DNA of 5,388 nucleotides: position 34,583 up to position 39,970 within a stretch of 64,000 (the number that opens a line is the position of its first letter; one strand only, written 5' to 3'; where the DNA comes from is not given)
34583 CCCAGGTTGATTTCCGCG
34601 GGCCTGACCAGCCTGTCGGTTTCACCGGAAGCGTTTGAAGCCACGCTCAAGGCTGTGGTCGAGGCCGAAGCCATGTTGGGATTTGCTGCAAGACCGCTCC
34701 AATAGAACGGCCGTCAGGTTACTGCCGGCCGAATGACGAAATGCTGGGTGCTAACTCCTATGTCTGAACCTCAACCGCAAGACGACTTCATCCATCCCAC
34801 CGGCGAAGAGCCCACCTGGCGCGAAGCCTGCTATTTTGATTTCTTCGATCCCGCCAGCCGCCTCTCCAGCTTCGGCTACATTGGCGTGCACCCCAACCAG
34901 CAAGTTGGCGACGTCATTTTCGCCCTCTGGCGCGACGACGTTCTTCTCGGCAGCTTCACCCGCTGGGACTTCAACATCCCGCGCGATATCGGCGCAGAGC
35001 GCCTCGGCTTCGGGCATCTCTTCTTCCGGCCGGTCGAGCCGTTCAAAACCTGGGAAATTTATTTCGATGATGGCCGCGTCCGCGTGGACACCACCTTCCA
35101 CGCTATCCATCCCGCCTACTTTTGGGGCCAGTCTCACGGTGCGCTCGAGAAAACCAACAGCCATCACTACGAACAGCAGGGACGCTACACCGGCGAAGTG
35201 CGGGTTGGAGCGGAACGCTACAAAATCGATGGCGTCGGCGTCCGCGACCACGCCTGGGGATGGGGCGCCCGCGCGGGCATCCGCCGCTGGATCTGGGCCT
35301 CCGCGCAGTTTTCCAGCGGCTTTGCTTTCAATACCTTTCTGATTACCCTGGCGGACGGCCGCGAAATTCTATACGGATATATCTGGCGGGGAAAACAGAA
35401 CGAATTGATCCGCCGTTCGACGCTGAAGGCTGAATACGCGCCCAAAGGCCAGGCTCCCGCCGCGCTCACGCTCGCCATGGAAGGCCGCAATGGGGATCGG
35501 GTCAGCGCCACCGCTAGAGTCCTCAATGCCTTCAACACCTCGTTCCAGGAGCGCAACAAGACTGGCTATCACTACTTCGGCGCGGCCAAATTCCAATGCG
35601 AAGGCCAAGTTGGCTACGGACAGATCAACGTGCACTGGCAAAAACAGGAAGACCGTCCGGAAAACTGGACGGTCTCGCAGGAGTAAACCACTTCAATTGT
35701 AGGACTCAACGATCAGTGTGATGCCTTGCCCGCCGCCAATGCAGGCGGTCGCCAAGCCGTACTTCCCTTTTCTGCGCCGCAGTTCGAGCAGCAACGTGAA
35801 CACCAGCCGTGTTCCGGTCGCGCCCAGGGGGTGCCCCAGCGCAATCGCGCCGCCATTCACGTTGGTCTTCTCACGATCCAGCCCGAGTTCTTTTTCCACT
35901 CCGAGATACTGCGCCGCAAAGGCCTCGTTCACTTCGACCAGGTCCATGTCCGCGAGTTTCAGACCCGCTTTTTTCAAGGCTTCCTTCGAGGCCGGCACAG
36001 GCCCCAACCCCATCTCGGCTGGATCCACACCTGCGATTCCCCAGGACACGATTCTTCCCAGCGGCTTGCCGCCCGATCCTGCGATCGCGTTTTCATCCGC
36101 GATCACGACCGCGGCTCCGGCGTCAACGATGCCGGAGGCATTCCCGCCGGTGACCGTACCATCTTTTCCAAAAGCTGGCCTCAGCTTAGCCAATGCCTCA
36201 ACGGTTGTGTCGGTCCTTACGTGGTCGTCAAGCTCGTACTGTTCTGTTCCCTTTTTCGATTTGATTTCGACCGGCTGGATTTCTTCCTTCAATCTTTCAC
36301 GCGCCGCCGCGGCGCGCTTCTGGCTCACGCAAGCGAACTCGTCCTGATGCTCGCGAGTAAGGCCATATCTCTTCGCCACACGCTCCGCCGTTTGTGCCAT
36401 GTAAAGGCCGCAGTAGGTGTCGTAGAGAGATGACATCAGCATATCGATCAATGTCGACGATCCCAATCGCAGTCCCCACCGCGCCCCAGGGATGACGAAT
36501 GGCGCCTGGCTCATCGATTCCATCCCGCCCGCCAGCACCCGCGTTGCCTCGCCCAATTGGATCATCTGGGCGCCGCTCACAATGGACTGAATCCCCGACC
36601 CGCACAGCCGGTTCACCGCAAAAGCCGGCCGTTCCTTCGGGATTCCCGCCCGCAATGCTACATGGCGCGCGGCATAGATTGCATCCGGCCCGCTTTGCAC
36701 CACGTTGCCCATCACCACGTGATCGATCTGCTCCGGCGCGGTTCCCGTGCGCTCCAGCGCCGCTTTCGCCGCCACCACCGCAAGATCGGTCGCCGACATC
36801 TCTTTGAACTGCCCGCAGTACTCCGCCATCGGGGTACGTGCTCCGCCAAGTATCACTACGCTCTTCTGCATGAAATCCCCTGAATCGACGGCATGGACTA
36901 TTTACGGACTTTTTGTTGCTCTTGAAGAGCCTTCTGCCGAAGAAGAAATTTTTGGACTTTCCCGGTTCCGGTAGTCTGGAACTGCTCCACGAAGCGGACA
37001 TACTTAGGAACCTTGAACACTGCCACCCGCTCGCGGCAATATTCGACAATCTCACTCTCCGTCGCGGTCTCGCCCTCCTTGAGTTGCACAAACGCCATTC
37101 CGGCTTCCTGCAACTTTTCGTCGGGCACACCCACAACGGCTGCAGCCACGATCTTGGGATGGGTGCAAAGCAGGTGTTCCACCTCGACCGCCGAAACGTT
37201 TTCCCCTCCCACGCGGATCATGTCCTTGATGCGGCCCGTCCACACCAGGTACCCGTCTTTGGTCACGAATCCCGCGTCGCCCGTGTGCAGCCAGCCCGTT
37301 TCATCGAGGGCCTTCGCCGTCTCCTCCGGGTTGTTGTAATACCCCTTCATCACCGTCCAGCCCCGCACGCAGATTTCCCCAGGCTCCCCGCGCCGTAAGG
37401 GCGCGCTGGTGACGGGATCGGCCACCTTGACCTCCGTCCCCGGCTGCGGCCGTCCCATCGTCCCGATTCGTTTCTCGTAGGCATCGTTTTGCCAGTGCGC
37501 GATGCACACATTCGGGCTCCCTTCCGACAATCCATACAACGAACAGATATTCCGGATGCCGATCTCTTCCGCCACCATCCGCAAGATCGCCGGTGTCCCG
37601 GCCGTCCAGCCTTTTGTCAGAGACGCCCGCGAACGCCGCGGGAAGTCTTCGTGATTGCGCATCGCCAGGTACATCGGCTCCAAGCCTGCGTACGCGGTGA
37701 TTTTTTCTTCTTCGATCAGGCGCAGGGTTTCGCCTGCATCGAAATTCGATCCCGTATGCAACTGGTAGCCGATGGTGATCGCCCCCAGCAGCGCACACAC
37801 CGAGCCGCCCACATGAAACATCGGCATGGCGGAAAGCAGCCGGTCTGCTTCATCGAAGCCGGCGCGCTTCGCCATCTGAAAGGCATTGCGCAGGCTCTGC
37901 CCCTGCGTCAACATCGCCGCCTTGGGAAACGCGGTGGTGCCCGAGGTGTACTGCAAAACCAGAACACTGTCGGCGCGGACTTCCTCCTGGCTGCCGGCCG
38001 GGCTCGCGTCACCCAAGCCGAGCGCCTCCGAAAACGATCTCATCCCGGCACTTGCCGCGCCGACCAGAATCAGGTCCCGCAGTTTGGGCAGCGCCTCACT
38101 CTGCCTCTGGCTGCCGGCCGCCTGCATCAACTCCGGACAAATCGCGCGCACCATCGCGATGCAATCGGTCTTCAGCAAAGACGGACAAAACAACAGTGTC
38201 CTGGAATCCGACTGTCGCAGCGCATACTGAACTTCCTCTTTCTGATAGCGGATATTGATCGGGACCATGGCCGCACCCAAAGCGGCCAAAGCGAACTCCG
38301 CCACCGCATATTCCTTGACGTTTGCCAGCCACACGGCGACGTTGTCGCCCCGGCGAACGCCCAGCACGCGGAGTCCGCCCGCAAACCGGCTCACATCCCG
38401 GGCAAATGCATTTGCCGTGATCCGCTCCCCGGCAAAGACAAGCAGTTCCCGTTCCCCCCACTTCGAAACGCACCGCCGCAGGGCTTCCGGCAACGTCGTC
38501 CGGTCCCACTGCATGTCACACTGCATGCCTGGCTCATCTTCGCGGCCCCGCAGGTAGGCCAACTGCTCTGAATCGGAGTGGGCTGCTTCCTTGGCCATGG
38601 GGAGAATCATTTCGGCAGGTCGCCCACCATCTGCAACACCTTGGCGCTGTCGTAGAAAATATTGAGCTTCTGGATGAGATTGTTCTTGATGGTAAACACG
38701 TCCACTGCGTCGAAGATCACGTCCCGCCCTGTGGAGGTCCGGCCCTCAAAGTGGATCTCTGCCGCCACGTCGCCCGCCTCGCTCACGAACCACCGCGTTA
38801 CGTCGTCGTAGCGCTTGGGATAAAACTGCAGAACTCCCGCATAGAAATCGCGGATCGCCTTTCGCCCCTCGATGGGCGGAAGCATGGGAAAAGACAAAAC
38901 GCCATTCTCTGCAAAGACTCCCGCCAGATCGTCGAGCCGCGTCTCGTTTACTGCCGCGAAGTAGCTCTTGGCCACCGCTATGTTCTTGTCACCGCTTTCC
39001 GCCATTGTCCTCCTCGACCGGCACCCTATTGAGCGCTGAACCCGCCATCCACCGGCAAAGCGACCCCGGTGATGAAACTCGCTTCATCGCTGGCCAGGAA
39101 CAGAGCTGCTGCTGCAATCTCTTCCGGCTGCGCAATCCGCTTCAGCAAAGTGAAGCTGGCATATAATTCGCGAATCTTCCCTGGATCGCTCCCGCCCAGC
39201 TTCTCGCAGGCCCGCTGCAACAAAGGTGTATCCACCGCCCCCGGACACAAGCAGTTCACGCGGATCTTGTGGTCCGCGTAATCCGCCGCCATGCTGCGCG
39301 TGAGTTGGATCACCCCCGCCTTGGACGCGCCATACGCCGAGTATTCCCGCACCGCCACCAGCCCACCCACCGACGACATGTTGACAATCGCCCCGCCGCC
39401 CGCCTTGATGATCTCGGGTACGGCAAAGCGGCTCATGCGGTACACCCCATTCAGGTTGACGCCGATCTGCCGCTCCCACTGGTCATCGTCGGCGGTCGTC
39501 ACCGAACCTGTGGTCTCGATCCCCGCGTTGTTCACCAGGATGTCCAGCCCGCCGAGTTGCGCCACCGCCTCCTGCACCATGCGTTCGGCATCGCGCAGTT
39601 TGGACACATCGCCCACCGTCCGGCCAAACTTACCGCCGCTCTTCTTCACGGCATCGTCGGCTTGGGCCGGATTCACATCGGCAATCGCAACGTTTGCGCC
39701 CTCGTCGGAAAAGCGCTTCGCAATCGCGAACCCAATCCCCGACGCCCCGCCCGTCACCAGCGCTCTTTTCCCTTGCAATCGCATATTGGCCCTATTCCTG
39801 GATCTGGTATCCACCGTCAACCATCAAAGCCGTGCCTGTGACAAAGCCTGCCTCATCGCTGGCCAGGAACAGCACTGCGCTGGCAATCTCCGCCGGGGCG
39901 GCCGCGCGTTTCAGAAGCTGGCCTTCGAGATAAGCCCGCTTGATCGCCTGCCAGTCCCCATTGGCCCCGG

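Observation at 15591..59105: Nine copies of the palindrome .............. sit in front of the transcription units: a window-wide regulon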

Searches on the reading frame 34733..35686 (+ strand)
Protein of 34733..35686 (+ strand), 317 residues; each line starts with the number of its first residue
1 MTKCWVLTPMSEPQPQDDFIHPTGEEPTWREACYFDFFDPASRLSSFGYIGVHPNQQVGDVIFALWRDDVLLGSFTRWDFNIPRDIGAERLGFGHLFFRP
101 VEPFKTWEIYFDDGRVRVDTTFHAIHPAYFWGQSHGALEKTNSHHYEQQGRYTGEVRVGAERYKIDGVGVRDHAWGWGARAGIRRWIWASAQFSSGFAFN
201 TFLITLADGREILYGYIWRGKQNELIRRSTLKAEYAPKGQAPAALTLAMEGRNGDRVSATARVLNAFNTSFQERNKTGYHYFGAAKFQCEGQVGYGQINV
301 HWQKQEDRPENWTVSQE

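Call 8: search_protein_families(library=pfam, proteins=[window:34733-35686:+])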
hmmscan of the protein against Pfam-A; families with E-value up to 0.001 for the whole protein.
window:34733-35686:+ (317 aa): 2 families
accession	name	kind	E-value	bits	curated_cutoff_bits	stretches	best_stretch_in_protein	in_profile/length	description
PF23213.1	DUF7065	-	9.7e-15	55.5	27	1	16-176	16-181/183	Domain of unknown function (DUF7065)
PF23212.2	DUF7064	-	1.2e-14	55.2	24.7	1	185-303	6-125/126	Domain of unknown function (DUF7064)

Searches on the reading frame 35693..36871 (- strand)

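Call 8: search_protein_families(library=pfam, proteins=[window:35693-36871:-])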
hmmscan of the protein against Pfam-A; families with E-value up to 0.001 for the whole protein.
window:35693-36871:- (392 aa): 3 families
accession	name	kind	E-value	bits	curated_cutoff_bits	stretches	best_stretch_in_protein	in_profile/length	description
PF00108.29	Thiolase_N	-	1.1e-79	268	26.4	1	5-260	1-259/260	Thiolase, N-terminal domain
PF02803.24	Thiolase_C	-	2e-51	173.2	27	1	269-389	2-122/123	Thiolase, C-terminal domain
PF22691.2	Thiolase_C_1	-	7.9e-06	26.1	28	0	294-331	23-60/144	Thiolase C-terminal domain-like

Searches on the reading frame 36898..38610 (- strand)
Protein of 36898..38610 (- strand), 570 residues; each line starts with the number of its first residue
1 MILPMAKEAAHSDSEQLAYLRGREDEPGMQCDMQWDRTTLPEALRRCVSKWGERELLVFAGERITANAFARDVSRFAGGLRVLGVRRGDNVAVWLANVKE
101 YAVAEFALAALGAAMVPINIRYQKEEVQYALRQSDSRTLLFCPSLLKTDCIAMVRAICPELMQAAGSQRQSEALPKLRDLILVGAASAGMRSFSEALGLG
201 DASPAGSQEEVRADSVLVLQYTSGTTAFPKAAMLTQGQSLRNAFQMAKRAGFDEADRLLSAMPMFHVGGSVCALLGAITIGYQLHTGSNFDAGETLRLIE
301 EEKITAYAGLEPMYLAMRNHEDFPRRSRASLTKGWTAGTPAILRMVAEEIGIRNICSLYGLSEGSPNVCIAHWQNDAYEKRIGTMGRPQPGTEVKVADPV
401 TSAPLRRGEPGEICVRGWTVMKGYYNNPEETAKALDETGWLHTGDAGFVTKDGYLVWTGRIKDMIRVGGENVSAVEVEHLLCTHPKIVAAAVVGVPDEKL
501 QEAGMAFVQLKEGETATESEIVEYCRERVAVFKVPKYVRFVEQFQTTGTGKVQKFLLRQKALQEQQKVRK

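Call 8: search_protein_families(library=pfam, proteins=[window:36898-38610:-])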
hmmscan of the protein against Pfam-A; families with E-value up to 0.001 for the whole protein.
window:36898-38610:- (570 aa): 2 families
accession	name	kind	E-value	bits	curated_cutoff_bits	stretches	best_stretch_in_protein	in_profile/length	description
PF00501.34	AMP-binding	-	1.5e-73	248.3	29.9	1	45-425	2-384/384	AMP-binding enzyme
PF13193.12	AMP-binding_C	-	4.3e-19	69.6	24.5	1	476-551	1-76/76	AMP-binding enzyme C-terminal domain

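Call 13: search_protein_families(library=ncbifam, proteins=[window:36898-38610:-])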
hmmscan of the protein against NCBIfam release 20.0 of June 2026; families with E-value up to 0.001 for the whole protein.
window:36898-38610:- (570 aa): 106 families (the best 25 are shown)
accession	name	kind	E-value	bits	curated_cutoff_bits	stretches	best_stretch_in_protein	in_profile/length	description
NF009233.0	PRK12583.1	subfamily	3.9e-138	461.3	832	1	36-564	16-553/558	fatty acid CoA ligase family protein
NF004837.0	PRK06187.1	subfamily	2.8e-117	392.2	476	1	34-567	4-528/531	long-chain-fatty-acid--CoA ligase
NF005801.1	PRK07656.1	equivalog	2.6e-103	346.3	657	1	39-558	2-500/500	FadD3 family acyl-CoA ligase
NF006182.0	PRK08316.1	subfamily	5.8e-97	325.3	663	1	34-564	7-520/523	fatty acyl-CoA synthetase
NF006020.0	PRK08162.1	subfamily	3.1e-88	296.5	677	1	44-565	25-542/545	acyl-CoA synthetase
NF006181.0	PRK08314.1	subfamily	1.1e-85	288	705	1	32-567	18-560/563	long-chain-fatty-acid--CoA ligase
NF004814.0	PRK06164.1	equivalog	4.9e-85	286.1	677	1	60-564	32-533/540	acyl-CoA synthetase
NF004808.0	PRK06155.1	equivalog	7.9e-85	285.1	722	1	35-565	18-526/542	ATP-dependent acyl-CoA ligase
NF004114.0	PRK05605.1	equivalog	1.5e-82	277.7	766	1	15-565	13-573/575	long-chain-fatty-acid--CoA ligase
NF004822.0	PRK06178.1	equivalog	4e-82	276.6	782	1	34-561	33-567/571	acyl-CoA synthetase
NF005307.0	PRK06839.1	equivalog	7.3e-76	255.8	748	1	59-559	23-491/496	o-succinylbenzoate--CoA ligase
NF002966.0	PRK03640.1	equivalog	1.3e-75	254.8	556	2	201-560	128-479/483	o-succinylbenzoate--CoA ligase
NF004758.0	PRK06087.1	equivalog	9.9e-75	252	736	1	35-564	21-538/548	medium-chain fatty-acid--CoA ligase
NF005947.1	PRK08008.1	equivalog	2e-74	251.1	651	1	52-557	21-517/518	crotonobetaine/carnitine-CoA ligase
NF005463.0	PRK07059.1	subfamily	4e-74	250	869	1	37-559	22-554/557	long-chain-fatty-acid--CoA ligase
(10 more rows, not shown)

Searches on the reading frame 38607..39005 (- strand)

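Call 8: search_protein_families(library=pfam, proteins=[window:38607-39005:-])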
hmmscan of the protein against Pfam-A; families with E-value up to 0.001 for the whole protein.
window:38607-39005:- (132 aa): 3 families
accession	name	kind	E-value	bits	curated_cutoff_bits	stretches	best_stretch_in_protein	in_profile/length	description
PF12680.13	SnoaL_2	-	1.2e-16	61.6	27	1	13-111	2-99/102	SnoaL-like domain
PF07366.18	SnoaL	-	4.3e-07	30.2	28.4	1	11-125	3-124/126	SnoaL-like polyketide cyclase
PF13577.12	SnoaL_4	-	1.2e-06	29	24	1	12-61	13-63/126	SnoaL-like domain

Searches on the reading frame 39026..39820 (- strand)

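Call 8: search_protein_families(library=pfam, proteins=[window:39026-39820:-])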
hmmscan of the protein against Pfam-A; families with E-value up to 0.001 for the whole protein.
window:39026-39820:- (264 aa): 4 families
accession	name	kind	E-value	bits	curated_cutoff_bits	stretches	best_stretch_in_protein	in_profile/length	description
PF13561.12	adh_short_C2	-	1.2e-68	231.7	27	1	26-262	3-236/236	Enoyl-(Acyl carrier protein) reductase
PF00106.31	adh_short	-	3.5e-58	196.7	26.6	1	18-204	1-190/195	short chain dehydrogenase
PF08659.16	KR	-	1.8e-08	34.9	22.6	1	21-167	4-153/180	KR domain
PF01370.27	Epimerase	-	1.8e-06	28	20.9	1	20-182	1-161/240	NAD dependent epimerase/dehydratase family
